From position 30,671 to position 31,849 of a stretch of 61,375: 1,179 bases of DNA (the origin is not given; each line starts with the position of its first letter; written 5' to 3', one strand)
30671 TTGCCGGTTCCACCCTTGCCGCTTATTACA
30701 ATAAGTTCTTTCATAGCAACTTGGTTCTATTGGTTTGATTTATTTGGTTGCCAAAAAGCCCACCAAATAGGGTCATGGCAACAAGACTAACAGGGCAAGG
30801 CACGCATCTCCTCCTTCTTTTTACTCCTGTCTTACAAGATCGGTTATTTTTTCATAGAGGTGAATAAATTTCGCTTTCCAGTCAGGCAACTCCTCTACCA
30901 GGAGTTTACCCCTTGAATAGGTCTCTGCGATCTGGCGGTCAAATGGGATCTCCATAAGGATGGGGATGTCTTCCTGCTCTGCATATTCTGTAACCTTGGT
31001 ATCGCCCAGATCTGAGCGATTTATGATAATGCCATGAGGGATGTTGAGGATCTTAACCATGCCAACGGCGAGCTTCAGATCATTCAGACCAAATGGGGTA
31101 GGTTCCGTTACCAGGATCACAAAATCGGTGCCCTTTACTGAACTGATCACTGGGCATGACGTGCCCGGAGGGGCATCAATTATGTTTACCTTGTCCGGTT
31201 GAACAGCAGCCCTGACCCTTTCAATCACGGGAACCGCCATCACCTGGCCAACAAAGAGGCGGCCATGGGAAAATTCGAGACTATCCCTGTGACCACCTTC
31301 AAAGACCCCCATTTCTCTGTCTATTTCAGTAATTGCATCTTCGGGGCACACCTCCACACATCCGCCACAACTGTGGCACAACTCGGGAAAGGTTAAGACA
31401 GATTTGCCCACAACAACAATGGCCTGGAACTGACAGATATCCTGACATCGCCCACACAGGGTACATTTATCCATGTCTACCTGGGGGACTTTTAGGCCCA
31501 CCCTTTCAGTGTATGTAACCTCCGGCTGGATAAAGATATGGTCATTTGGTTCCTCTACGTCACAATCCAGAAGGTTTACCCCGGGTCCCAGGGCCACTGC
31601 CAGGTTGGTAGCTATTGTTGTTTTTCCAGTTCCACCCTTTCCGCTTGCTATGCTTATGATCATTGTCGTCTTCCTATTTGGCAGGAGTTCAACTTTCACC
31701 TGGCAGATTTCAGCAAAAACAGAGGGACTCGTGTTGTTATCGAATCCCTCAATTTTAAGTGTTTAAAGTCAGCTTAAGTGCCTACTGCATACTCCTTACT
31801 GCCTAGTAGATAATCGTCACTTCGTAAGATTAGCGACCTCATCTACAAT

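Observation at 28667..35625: Sigma-54-driven operon combining NifX-like carriers, ferredoxin-inserted MinD ATPases, Mrp/NBP35, ferredoxin and disordered mini-proteins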

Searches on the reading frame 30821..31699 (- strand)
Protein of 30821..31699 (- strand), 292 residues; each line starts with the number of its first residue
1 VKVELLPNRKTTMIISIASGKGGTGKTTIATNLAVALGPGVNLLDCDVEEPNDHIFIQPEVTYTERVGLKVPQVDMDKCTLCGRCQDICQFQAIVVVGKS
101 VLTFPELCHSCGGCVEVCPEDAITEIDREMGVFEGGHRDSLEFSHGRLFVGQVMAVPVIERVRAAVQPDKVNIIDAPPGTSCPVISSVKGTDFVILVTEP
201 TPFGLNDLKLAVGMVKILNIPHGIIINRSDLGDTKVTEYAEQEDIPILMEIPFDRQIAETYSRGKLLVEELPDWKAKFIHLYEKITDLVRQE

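Call 4: search_protein_families(library=pfam, max_evalue=0.01, proteins=[window:30821-31699:-])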
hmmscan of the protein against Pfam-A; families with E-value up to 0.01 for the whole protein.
window:30821-31699:- (292 aa): 20 families
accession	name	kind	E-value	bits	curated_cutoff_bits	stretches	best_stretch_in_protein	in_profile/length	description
PF10609.15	ParA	-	3.1e-17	63.3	27.1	2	12-52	3-46/246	NUBPL iron-transfer P-loop NTPase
PF01656.29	CbiA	-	1e-15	58.2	25.4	1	15-266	1-124/125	CobQ/CobB/MinD/ParA nucleotide binding domain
PF00037.32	Fer4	-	1.6e-14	53.5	21.1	2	105-124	5-24/24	4Fe-4S binding domain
PF12837.12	Fer4_6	-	1.2e-11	44.4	25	2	71-94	1-24/24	4Fe-4S binding domain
PF12838.12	Fer4_7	-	3.4e-09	37.5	27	2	54-93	16-52/52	4Fe-4S dicluster domain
PF13237.11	Fer4_10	-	4.2e-08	33.4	25.5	1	74-119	4-53/53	4Fe-4S dicluster domain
PF13187.11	Fer4_9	-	7.6e-08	32.7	27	1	78-123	1-52/52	4Fe-4S dicluster domain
PF14697.11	Fer4_21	-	1.5e-07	31.9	35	1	73-124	2-58/59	4Fe-4S dicluster domain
PF13614.12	AAA_31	-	5.8e-07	30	27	1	14-38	3-27/177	AAA domain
PF13484.11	Fer4_16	-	6.3e-07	30.5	30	1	108-126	2-20/66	4Fe-4S double cluster binding domain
PF12797.12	Fer4_2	-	1.8e-06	27.9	24.5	1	72-89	3-20/22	4Fe-4S binding domain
PF25160.1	LdpA_Fe-S-bd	-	2e-06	27.9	27.6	1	85-127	9-47/49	LdpA Fe-S cluster-binding domain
PF13183.11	Fer4_8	-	4.6e-06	27.5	27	0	74-90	49-65/68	4Fe-4S dicluster domain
PF00142.24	Fer4_NifH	-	2.5e-05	24.3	25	0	223-287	178-246/271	4Fe-4S iron sulfur cluster binding proteins, NifH/frxC family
PF12800.12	Fer4_4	-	4.1e-05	24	24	1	105-120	1-16/17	4Fe-4S binding domain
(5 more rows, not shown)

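Call 34: find_homologous_proteins(query=window:30821-31699:-, max_evalue=1e-20)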
Query window:30821-31699:- (292 aa): 8000 proteins with E <= 1e-20 among 8000 candidates; the best 120 are listed.
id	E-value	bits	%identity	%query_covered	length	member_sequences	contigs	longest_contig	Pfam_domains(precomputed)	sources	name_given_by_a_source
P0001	2.3e-181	619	98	96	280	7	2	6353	PF14697.12,PF10609.16,PF12837.13,PF13484.12,PF12838.13,PF12800.13,PF01656.30,PF12797.13,PF13614.13,PF00037.33,PF25160.2,PF13237.12,PF13183.12,PF13187.12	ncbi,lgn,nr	ncbi:MAG: ATP-binding protein [Proteobacteria bacterium]|nr:ATP-binding protein [Pseudomonadota bact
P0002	1.9e-178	610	97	96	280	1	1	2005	PF14697.12,PF10609.16,PF12837.13,PF13484.12,PF12838.13,PF01656.30,PF12797.13,PF13614.13,PF00037.33,PF25160.2,PF13237.12,PF13183.12,PF13187.12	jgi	-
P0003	1.7e-177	607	96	96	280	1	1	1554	PF14697.12,PF10609.16,PF12837.13,PF13484.12,PF12838.13,PF01656.30,PF12797.13,PF13614.13,PF00037.33,PF25160.2,PF13237.12,PF13183.12,PF13187.12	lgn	-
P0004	1.2e-175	601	94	96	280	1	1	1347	PF00142.25,PF14697.12,PF10609.16,PF12837.13,PF13484.12,PF12838.13,PF01656.30,PF12797.13,PF13614.13,PF00037.33,PF25160.2,PF13237.12,PF13183.12,PF13187.12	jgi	jgi:MinD superfamily P-loop ATPase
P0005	3.8e-175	599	95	96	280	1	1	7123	PF14697.12,PF10609.16,PF12837.13,PF13484.12,PF12838.13,PF01656.30,PF12797.13,PF13614.13,PF00037.33,PF25160.2,PF13237.12,PF13183.12,PF13187.12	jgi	-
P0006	5.1e-171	585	93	96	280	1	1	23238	PF14697.12,PF10609.16,PF12837.13,PF13484.12,PF12838.13,PF01656.30,PF12797.13,PF13614.13,PF00037.33,PF25160.2,PF13237.12,PF13183.12,PF13187.12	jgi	jgi:MinD superfamily P-loop ATPase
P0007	5.9e-170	582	93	96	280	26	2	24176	PF14697.12,PF10609.16,PF12837.13,PF13484.12,PF12838.13,PF01656.30,PF12797.13,PF13614.13,PF00037.33,PF25160.2,PF13237.12,PF13183.12,PF13187.12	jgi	-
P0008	1.2e-167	574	91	93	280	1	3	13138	PF14697.12,PF10609.16,PF12837.13,PF13484.12,PF12838.13,PF01656.30,PF12797.13,PF13614.13,PF00037.33,PF25160.2,PF13237.12,PF13183.12,PF13187.12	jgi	-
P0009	1.0e-166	571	90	93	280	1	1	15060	PF14697.12,PF10609.16,PF12837.13,PF13484.12,PF12838.13,PF01656.30,PF12797.13,PF13614.13,PF00037.33,PF25160.2,PF13237.12,PF13183.12,PF13187.12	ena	-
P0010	1.8e-162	557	87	96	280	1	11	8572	PF00142.25,PF10609.16,PF01656.30,PF13614.13,PF12837.13,PF00037.33,PF13484.12,PF13187.12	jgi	-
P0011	8.8e-162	555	89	93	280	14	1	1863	PF14697.12,PF10609.16,PF12837.13,PF13484.12,PF12838.13,PF01656.30,PF12797.13,PF13614.13,PF00037.33,PF25160.2,PF13237.12,PF13183.12,PF13187.12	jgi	jgi:MinD superfamily P-loop ATPase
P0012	1.3e-161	555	88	96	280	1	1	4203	PF00142.25,PF10609.16,PF01656.30,PF13614.13,PF12837.13,PF00037.33,PF13484.12,PF13187.12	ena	-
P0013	1.5e-160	551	86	96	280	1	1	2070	PF10609.16,PF01656.30,PF13614.13,PF12837.13,PF00037.33,PF13484.12,PF12838.13,PF13187.12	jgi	-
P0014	1.6e-160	551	87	96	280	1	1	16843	PF00142.25,PF10609.16,PF01656.30,PF13614.13,PF12837.13,PF00037.33,PF13484.12,PF13187.12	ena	-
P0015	2.2e-160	551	87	96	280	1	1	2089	PF00142.25,PF10609.16,PF01656.30,PF13614.13,PF12837.13,PF00037.33,PF13484.12,PF13187.12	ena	-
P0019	2.3e-159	547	86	96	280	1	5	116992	PF00142.25,PF14697.12,PF10609.16,PF12837.13,PF13484.12,PF12838.13,PF01656.30,PF13614.13,PF00037.33,PF25160.2,PF13237.12,PF13187.12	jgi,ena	-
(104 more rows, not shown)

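Call 35: find_encoding_contigs(protein=P0019, flank=10000, max_places=3)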
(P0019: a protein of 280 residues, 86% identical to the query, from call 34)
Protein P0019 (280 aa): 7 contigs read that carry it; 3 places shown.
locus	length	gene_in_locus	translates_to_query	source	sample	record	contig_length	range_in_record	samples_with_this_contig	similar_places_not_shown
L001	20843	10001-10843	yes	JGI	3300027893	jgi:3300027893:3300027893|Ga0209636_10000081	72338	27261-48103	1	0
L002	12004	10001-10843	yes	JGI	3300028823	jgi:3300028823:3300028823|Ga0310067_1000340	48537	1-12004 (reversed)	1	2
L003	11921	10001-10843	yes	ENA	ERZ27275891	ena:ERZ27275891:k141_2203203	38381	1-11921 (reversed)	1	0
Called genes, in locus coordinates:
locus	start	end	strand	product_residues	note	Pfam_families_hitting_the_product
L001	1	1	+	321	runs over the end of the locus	PF13529:Peptidase_C39_2, PF13428:TPR_14 (faint), PF00515:TPR_1 (faint), PF07719:TPR_2 (faint), PF13432:TPR_16 (weak), PF14559:TPR_19 (faint), PF13424:TPR_12 (weak), PF13431:TPR_17 (weak)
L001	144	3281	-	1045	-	PF00873:ACR_tran, PF03176:MMPL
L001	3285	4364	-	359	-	PF25917:BSH_RND, PF25919:BSH_CusB (faint), PF25973:BSH_CzcB, PF25954:Beta-barrel_RND_2 (weak)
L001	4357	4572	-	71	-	-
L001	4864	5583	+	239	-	PF08239:SH3_3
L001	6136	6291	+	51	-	-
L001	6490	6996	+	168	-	PF02579:Nitro_FeMo-Co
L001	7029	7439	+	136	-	PF02579:Nitro_FeMo-Co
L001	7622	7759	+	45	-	-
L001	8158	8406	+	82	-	-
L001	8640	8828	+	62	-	PF12797:Fer4_2, PF12838:Fer4_7 (weak), PF00037:Fer4, PF12837:Fer4_6, PF13187:Fer4_9, PF13237:Fer4_10, PF14697:Fer4_21, PF12838:Fer4_7, +8 more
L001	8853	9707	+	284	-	PF01937:ARMT1-like_dom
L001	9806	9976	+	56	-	-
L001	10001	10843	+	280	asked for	PF01656:CbiA, PF10609:ParA, PF13614:AAA_31 (weak), PF00037:Fer4 (weak), PF13237:Fer4_10 (weak), PF14697:Fer4_21, PF13187:Fer4_9, PF25160:LdpA_Fe-S-bd (weak), +6 more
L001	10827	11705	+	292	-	PF00142:Fer4_NifH (faint), PF01656:CbiA, PF12838:Fer4_7 (faint), PF13237:Fer4_10 (faint), PF00037:Fer4 (weak), PF14697:Fer4_21 (weak), PF10609:ParA (weak)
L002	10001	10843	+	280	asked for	PF01656:CbiA, PF10609:ParA, PF13614:AAA_31 (weak), PF00037:Fer4 (weak), PF13237:Fer4_10 (weak), PF14697:Fer4_21, PF13187:Fer4_9, PF25160:LdpA_Fe-S-bd (weak), +6 more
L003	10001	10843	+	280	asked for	PF01656:CbiA, PF10609:ParA, PF13614:AAA_31 (weak), PF00037:Fer4 (weak), PF13237:Fer4_10 (weak), PF14697:Fer4_21, PF13187:Fer4_9, PF25160:LdpA_Fe-S-bd (weak), +6 more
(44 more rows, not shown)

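Call 36: find_encoding_contigs(protein=P0007, flank=10000, max_places=2)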
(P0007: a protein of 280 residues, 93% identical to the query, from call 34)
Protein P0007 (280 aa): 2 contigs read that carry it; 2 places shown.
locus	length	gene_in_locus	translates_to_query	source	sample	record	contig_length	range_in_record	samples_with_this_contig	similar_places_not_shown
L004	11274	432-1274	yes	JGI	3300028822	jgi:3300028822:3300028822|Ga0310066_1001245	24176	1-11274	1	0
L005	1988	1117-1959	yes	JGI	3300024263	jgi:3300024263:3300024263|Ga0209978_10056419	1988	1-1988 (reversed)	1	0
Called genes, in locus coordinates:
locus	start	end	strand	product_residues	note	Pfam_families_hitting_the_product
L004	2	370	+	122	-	?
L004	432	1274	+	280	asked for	PF01656:CbiA, PF10609:ParA, PF00037:Fer4 (weak), PF12837:Fer4_6 (weak), PF13237:Fer4_10 (weak), PF14697:Fer4_21, PF13187:Fer4_9, PF00037:Fer4 (weak), +7 more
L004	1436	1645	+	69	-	-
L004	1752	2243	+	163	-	PF10609:ParA (faint)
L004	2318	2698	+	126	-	PF02579:Nitro_FeMo-Co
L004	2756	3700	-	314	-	PF04055:Radical_SAM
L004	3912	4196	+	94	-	PF01475:FUR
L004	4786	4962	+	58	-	-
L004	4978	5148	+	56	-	-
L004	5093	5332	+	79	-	-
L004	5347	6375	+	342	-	PF11449:ArsP_2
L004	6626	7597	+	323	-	PF02568:ThiI, PF03054:tRNA_Me_trans (faint), PF18297:NFACT-R_2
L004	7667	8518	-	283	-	-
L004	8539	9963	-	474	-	PF01704:UDPGP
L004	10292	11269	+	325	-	PF00348:polyprenyl_synt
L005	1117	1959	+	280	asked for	PF01656:CbiA, PF10609:ParA, PF00037:Fer4 (weak), PF12837:Fer4_6 (weak), PF13237:Fer4_10 (weak), PF14697:Fer4_21, PF13187:Fer4_9, PF00037:Fer4 (weak), +7 more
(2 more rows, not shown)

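Call 44: find_encoding_contigs(protein=P0001, flank=10000, max_places=2)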
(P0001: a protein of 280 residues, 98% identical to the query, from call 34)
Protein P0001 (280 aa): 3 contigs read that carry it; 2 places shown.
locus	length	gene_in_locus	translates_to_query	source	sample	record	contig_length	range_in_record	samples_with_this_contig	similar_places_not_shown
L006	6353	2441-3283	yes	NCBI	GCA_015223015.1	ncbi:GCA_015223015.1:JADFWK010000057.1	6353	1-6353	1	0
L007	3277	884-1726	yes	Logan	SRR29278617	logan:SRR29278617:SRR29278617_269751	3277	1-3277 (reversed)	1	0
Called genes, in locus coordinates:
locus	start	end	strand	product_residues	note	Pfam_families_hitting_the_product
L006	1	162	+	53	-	?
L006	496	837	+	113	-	-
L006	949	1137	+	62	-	PF12797:Fer4_2 (weak), PF12838:Fer4_7 (weak), PF00037:Fer4, PF12837:Fer4_6, PF13237:Fer4_10, PF14697:Fer4_21, PF12838:Fer4_7, PF13187:Fer4_9, +7 more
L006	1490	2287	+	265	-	PF02374:ArsA_ATPase (weak), PF09140:MipZ, PF10609:ParA, PF13614:AAA_31, PF01656:CbiA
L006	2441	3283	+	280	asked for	PF01656:CbiA, PF10609:ParA, PF00037:Fer4 (weak), PF12837:Fer4_6 (weak), PF13237:Fer4_10, PF14697:Fer4_21 (weak), PF13187:Fer4_9, PF00037:Fer4 (weak), +8 more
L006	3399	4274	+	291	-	PF00142:Fer4_NifH (faint), PF01656:CbiA, PF10609:ParA (faint), PF12838:Fer4_7 (faint), PF13237:Fer4_10 (faint), PF00037:Fer4 (weak), PF14697:Fer4_21 (weak)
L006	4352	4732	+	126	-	PF02579:Nitro_FeMo-Co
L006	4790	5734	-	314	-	PF04055:Radical_SAM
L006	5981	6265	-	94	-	PF00166:Cpn10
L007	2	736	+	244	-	?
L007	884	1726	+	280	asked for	PF01656:CbiA, PF10609:ParA, PF00037:Fer4 (weak), PF12837:Fer4_6 (weak), PF13237:Fer4_10, PF14697:Fer4_21 (weak), PF13187:Fer4_9, PF00037:Fer4 (weak), +8 more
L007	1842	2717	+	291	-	PF00142:Fer4_NifH (faint), PF01656:CbiA, PF10609:ParA (faint), PF12838:Fer4_7 (faint), PF13237:Fer4_10 (faint), PF00037:Fer4 (weak), PF14697:Fer4_21 (weak)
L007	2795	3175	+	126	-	PF02579:Nitro_FeMo-Co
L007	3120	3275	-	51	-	?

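Call 45: find_encoding_contigs(protein=P0006, flank=10000, max_places=2)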
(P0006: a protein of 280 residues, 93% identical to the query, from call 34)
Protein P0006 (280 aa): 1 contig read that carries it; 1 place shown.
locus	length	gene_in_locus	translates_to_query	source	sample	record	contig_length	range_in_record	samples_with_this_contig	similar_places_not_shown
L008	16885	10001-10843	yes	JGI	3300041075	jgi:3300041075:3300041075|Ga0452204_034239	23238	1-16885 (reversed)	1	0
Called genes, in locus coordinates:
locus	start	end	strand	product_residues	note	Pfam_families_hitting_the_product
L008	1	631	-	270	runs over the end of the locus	PF04055:Radical_SAM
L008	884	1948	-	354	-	PF21948:LplA-B_cat, PF10437:Lip_prot_lig_C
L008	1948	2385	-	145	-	PF01597:GCV_H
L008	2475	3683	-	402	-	PF00815:Histidinol_dh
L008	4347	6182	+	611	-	PF01541:GIY-YIG, PF27096:UvrC_M, PF02151:UVR, PF22920:UvrC_RNaseH, PF08459:UvrC_RNaseH_dom, PF00633:HHH (faint), PF12826:HHH_2, PF14520:HHH_5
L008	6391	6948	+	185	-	PF02579:Nitro_FeMo-Co, PF17253:DUF5320 (weak)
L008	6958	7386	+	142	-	PF02579:Nitro_FeMo-Co (weak)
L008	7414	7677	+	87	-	PF17253:DUF5320 (weak)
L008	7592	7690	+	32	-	-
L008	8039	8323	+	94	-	-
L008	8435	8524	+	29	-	PF12838:Fer4_7 (weak), PF13187:Fer4_9 (weak), PF14697:Fer4_21, PF25160:LdpA_Fe-S-bd (weak), PF12797:Fer4_2 (weak), PF12837:Fer4_6, PF13237:Fer4_10 (weak), PF00037:Fer4, +1 more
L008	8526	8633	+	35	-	PF14697:Fer4_21 (weak), PF12838:Fer4_7 (weak), PF00037:Fer4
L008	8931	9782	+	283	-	PF02374:ArsA_ATPase (weak), PF09140:MipZ, PF10609:ParA, PF13614:AAA_31, PF01656:CbiA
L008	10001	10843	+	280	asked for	PF01656:CbiA, PF10609:ParA, PF00037:Fer4 (weak), PF12837:Fer4_6 (weak), PF13237:Fer4_10 (weak), PF14697:Fer4_21, PF13187:Fer4_9, PF00037:Fer4 (weak), +7 more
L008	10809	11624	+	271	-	PF01656:CbiA, PF12838:Fer4_7 (faint), PF13237:Fer4_10 (faint), PF00037:Fer4 (weak), PF14697:Fer4_21 (weak)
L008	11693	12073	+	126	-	PF02579:Nitro_FeMo-Co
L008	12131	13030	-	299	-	PF04055:Radical_SAM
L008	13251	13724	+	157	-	PF01475:FUR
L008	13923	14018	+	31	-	-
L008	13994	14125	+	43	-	-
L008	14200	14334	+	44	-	-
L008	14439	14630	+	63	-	-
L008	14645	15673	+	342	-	PF11449:ArsP_2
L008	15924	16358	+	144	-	PF02568:ThiI (weak), PF03054:tRNA_Me_trans (faint)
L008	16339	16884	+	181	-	PF18297:NFACT-R_2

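Call 47: search_protein_representatives(protein=window:30821-31663:-)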
Query: 280 residues. Proteins with E-value up to 0.001 (for the whole library): 7174; up to 1e-10: 2508; up to 1e-30: 929. The best 150 are listed.
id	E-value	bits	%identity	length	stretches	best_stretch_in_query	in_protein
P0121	4.4e-126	436.1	44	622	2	3-277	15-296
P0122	3.5e-123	426.6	44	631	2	3-277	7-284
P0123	5.5e-118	409.5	43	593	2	2-269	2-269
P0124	1.6e-114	398.2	42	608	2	2-276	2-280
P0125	4.9e-113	393.3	39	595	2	3-271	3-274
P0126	8.7e-113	392.5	41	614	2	2-277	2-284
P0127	2.6e-110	384.3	42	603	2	2-277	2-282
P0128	3.7e-110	383.9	41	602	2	1-276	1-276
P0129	6.5e-109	379.8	45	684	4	127-278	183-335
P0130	2.8e-107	374.4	42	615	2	2-277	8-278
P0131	9.3e-107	372.7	41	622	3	3-276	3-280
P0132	2.1e-104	365.0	41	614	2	1-269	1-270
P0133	4.7e-104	363.8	39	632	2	3-273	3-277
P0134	5.7e-104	363.6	41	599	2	2-274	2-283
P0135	1.3e-103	362.4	41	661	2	1-257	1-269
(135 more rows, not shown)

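Call 50: find_related_loci(query=A2, collection=genome_contigs, flank=10000)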
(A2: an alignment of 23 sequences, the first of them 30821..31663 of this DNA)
Query A2 (280 aa) in genome_contigs; peptide patterns used: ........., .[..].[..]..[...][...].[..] (x = any residue, [..] = any of these).
600 stretches matched a pattern (row limit reached: there are more); 427 encode a relative of the query (tblastn E <= 1e-3); the best 80 are kept; 80 distinct loci.
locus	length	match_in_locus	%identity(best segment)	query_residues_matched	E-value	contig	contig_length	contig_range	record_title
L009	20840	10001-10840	65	1-280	7e-127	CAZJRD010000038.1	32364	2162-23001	MAG TPA_asm: uncultured Desulfobacteraceae bacterium isolate binchicken_co81_476 genome assembly, contig: NODE_1592_leng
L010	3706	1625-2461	66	1-279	2e-129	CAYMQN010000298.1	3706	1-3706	MAG TPA_asm: uncultured Desulfobacteraceae bacterium isolate SRP332253_co1_130 genome assembly, contig: NODE_37915_lengt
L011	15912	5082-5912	65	1-277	4e-126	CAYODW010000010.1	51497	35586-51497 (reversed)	MAG TPA_asm: uncultured Desulfonema sp. isolate SRP319275_co4_266 genome assembly, contig: NODE_361_length_51497_cov_20.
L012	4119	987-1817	65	1-277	5e-128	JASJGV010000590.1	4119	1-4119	MAG: Desulfobacterales bacterium isolate ChS5.bin.23 ChesSed_k141_2056550, whole genome shotgun sequence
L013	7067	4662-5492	65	1-277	3e-125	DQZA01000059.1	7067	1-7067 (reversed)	MAG TPA_asm: Desulfobacteraceae bacterium isolate HyVt-17 Ga0136651_10005360, whole genome shotgun sequence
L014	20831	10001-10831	66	1-277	2e-125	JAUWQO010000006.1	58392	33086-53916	MAG: Desulfobacterales bacterium isolate CSMAG_2504 CSMAG_2504_k141_181007_length_58392_cov_25.2574, whole genome shotgu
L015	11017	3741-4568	65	1-276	4e-125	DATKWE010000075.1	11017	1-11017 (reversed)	MAG TPA_asm: Desulfobacterales bacterium isolate SMAG_U14154 k141_1420202, whole genome shotgun sequence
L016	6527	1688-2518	60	1-277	1e-118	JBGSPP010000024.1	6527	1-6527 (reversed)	MAG: Desulfobulbus sp. isolate JTS-AC307 k141_1154096, whole genome shotgun sequence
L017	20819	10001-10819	64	1-273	5e-119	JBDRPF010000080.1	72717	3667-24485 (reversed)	MAG: Pseudomonadota bacterium isolate MEGAHIT-group-2.103 k141_322389, whole genome shotgun sequence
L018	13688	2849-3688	59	1-280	2e-118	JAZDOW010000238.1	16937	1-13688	MAG: Pseudomonadota bacterium isolate MEGAHIT-group-0.800 k141_10168976, whole genome shotgun sequence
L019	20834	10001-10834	64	1-277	2e-118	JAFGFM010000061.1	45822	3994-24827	MAG: Deltaproteobacteria bacterium isolate Zod_Metabat.1317 k87_2370713, whole genome shotgun sequence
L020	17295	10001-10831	62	1-277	1e-118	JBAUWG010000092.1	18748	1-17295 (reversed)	MAG: Desulfobacterales bacterium isolate MFD09702_ilm_asm_bin26 k127_2970, whole genome shotgun sequence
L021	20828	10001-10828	61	1-276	2e-115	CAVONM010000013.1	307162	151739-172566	MAG: uncultured delta proteobacterium isolate MFD09779.bin.3.15 genome assembly, contig: contig_32293, whole genome shot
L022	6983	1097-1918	58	1-274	6e-115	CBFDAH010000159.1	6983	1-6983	MAG TPA_asm: uncultured Syntrophobacterales bacterium isolate SRR26215690_maxbin2_23 genome assembly, contig: ERZ2507347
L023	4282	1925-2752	59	1-277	2e-115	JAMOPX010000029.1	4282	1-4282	MAG: Desulfobacterales bacterium isolate 4559-240_metabat2_scaf2bin.002 4559-240_scaffold_12345_c1, whole genome shotgun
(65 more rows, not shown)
